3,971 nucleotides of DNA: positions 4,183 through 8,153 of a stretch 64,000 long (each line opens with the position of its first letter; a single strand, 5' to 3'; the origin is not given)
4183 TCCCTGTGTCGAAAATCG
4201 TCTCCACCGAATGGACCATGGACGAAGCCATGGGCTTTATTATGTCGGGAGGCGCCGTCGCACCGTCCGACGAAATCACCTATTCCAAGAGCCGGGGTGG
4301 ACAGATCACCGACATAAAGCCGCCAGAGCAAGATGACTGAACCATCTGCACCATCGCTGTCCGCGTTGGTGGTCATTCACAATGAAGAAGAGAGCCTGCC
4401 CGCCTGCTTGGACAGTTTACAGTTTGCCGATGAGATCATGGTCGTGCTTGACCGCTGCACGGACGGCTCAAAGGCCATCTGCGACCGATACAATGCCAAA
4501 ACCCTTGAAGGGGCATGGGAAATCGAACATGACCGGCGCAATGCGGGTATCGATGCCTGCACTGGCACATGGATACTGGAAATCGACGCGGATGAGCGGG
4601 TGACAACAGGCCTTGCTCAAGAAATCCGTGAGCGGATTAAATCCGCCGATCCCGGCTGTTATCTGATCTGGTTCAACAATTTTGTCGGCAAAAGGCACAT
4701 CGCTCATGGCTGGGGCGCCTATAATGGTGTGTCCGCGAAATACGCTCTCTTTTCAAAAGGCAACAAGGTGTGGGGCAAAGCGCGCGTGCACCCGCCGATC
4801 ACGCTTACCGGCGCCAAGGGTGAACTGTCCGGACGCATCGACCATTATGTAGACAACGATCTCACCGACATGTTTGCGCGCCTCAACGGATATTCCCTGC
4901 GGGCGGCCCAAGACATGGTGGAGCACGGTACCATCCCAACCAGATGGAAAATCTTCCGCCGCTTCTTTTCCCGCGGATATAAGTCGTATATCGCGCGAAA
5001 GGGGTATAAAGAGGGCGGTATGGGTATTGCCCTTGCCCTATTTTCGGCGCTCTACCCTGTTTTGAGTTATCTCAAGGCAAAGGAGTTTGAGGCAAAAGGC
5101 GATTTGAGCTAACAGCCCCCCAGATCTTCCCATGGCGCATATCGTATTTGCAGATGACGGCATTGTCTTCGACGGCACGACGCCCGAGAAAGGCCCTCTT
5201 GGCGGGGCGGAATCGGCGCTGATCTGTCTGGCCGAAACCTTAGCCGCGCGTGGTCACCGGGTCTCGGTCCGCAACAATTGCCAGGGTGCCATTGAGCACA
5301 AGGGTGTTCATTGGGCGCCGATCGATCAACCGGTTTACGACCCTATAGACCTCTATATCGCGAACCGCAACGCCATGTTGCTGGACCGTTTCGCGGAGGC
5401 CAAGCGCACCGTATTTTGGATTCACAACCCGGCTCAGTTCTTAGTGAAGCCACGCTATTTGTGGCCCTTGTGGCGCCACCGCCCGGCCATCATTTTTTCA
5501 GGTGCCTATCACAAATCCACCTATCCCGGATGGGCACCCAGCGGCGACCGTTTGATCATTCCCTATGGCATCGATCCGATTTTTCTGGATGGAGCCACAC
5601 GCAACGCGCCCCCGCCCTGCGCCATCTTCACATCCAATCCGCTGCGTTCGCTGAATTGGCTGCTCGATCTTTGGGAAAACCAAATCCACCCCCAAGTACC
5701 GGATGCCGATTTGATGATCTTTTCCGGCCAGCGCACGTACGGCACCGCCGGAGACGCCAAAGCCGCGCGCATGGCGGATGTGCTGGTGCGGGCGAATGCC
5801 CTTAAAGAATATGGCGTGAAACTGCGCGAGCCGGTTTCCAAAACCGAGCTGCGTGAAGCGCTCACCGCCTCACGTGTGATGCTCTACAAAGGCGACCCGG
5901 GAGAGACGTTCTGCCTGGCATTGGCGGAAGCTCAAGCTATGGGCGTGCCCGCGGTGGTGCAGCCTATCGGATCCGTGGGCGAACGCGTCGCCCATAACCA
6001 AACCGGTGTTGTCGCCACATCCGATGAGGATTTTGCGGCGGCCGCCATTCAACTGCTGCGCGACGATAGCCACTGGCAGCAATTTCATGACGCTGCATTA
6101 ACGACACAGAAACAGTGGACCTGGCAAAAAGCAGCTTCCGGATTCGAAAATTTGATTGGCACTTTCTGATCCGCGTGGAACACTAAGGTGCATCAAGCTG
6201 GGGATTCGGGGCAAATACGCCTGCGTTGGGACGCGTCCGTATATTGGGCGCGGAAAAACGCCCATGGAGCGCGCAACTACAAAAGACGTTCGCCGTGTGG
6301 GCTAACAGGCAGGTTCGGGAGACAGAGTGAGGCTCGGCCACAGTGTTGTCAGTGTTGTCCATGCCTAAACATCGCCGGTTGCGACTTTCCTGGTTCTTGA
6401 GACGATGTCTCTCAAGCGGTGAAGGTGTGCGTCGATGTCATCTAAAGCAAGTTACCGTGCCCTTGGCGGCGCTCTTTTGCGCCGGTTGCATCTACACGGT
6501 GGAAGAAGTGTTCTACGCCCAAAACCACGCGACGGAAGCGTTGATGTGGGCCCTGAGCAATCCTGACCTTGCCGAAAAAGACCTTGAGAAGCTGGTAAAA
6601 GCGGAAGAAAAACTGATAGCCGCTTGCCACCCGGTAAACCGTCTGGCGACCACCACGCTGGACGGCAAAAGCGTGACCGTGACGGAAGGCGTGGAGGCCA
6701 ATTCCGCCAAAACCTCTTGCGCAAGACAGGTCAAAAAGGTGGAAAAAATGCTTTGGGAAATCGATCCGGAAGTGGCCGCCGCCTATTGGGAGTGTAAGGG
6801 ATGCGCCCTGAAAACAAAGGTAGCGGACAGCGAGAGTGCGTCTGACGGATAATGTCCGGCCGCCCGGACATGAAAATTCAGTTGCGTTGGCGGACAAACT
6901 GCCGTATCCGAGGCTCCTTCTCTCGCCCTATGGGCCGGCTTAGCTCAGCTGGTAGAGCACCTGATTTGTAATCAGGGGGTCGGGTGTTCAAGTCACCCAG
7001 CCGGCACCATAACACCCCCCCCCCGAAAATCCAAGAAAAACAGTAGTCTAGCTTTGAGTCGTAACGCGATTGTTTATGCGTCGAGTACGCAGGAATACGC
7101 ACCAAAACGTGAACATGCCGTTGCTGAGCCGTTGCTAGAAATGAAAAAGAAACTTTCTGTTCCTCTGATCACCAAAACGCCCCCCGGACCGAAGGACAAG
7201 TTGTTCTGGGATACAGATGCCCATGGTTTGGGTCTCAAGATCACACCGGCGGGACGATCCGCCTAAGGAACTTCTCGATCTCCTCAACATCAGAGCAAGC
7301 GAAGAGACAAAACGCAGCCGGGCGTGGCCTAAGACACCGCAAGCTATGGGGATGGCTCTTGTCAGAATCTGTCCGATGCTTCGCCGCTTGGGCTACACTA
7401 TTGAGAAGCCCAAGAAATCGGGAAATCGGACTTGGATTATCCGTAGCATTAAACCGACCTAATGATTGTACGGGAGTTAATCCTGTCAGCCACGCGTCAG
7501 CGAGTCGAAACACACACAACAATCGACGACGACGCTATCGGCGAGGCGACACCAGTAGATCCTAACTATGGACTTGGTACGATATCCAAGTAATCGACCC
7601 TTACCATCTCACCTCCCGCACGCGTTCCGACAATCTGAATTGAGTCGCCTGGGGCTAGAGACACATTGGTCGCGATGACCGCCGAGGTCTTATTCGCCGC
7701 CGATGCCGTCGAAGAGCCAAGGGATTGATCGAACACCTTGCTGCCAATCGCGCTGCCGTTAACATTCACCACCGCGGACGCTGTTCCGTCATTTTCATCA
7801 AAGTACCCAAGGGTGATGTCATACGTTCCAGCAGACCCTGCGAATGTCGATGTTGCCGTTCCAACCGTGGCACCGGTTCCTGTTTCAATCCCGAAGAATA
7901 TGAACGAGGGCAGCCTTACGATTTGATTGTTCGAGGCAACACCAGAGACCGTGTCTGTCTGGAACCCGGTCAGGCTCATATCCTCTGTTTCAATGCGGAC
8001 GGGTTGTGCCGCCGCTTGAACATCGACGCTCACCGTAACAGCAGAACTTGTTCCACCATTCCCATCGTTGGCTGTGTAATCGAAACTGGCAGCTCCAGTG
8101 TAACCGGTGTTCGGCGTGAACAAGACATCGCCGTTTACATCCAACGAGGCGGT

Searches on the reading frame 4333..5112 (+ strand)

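Call 9: search_protein_families(library=pfam, proteins=[window:4333-5112:+], max_evalue=0.01)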
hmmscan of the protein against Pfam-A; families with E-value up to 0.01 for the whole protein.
window:4333-5112:+ (259 aa): 2 families
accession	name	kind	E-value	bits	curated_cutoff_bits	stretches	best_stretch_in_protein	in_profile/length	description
PF00535.33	Glycos_transf_2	-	1e-12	48.7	23.3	1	10-123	1-125/168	Glycosyl transferase family 2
PF13704.12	Glyco_tranf_2_4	-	1.4e-05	25.9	27.5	1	17-92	2-86/98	Glycosyl transferase family 2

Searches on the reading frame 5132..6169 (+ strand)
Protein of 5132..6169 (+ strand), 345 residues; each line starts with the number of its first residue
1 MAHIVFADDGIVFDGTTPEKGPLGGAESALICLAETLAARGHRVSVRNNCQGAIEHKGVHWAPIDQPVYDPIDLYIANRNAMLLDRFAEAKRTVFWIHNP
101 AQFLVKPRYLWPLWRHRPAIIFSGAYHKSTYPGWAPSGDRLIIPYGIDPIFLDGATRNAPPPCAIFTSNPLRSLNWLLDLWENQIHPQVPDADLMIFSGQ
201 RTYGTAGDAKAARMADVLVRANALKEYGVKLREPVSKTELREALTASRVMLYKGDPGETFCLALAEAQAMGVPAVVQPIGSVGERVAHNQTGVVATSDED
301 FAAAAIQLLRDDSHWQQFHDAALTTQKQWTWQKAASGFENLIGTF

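Call 9: search_protein_families(library=pfam, proteins=[window:5132-6169:+], max_evalue=0.01)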
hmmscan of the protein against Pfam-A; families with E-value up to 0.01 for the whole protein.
window:5132-6169:+ (345 aa): 4 families
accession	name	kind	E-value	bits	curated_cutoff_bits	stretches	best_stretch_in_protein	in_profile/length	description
PF13692.12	Glyco_trans_1_4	-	1.3e-12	48.6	27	1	173-311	16-142/142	Glycosyl transferases group 1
PF00534.26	Glycos_transf_1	-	2.6e-11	43.8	26.4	1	232-322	78-169/172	Glycosyl transferases group 1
PF13524.12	Glyco_trans_1_2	-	0.00021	21.7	25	1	226-335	26-139/144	Glycosyl transferase-like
PF13439.12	Glyco_transf_4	-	0.0088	16.5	28.5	0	24-118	2-98/170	Glycosyltransferase Family 4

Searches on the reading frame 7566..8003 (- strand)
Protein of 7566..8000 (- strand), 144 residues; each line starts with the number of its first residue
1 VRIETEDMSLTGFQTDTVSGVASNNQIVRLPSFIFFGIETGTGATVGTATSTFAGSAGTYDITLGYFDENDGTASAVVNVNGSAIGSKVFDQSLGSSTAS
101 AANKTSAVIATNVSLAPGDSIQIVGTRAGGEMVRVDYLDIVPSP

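Call 61: search_protein_families(library=pfam, proteins=[window:7566-8000:-], max_evalue=10)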
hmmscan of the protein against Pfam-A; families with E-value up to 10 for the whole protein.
window:7566-8000:- (144 aa): 1 family
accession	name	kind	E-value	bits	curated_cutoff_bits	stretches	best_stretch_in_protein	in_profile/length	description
PF19135.5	DUF5818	-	0.18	11.8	27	1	117-138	33-54/57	Protein of unknown function (DUF5818)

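Call 100: search_solved_structures(query=window:7569-8003:-, max_evalue=10)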
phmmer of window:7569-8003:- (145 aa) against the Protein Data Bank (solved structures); distinct sequences matched with E-value up to 10: 6.
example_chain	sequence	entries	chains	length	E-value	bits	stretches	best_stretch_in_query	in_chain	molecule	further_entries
6m5y_A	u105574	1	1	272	0.13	15.6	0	98-128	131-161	Galectin-1,Galectin-1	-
9z76_A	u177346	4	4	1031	0.17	15.2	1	65-113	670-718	Serine protease EatA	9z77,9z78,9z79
6ssp_K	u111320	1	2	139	0.29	14.5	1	48-122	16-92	NANOBODY 21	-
6nav_A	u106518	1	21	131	0.47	13.8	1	33-136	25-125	M9UD72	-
7pkq_L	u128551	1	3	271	1.1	12.7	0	107-143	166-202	mS105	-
2vzp_A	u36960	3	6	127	2.1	11.7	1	40-131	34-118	EXO-BETA-D-GLUCOSAMINIDASE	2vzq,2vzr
